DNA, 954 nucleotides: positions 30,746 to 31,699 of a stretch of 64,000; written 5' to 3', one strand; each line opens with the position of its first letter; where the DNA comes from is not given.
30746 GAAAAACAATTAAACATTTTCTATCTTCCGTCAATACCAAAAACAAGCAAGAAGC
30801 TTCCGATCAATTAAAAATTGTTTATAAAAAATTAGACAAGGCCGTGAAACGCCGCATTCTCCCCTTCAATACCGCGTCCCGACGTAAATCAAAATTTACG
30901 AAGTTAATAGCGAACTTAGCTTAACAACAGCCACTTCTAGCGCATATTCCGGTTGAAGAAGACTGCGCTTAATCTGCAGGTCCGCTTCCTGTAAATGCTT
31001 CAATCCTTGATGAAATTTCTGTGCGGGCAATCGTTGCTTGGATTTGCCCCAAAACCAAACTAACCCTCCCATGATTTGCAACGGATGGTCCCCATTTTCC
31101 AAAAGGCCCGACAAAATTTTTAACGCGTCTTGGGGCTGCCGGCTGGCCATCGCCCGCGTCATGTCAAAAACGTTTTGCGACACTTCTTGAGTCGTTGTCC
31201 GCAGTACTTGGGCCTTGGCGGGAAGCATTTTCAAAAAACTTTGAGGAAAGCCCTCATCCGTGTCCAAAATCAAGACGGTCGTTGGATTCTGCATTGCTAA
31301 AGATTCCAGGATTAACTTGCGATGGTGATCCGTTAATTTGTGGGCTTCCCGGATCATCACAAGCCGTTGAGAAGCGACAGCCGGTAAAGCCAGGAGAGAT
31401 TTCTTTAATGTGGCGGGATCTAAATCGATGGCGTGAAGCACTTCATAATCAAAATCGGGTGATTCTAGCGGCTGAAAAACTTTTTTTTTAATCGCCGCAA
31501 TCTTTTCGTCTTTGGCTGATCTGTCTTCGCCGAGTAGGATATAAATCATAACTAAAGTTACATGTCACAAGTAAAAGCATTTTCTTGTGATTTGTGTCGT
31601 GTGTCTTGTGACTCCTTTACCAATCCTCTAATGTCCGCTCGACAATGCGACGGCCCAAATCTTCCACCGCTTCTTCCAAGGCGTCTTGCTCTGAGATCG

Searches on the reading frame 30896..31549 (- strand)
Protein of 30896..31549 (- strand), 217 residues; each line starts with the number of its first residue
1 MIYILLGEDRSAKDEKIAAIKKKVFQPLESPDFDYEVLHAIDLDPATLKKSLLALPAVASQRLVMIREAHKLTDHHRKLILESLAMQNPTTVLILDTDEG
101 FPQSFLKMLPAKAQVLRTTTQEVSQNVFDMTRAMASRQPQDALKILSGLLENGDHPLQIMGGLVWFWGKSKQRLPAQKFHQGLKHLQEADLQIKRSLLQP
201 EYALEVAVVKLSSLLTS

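Call 64: search_protein_families(library=pfam, proteins=[window:30896-31549:-], max_evalue=0.001)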
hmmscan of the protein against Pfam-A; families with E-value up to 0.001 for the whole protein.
window:30896-31549:- (217 aa): 2 families
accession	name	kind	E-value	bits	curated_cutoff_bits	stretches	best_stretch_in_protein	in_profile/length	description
PF21694.2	DNA_pol3_delta_C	-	2.4e-11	44.1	27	1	125-163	2-40/121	DNA polymerase III delta subunit, C-terminal domain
PF06144.19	DNA_pol3_delta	-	0.00034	21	21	1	3-115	1-120/124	DNA polymerase III, delta subunit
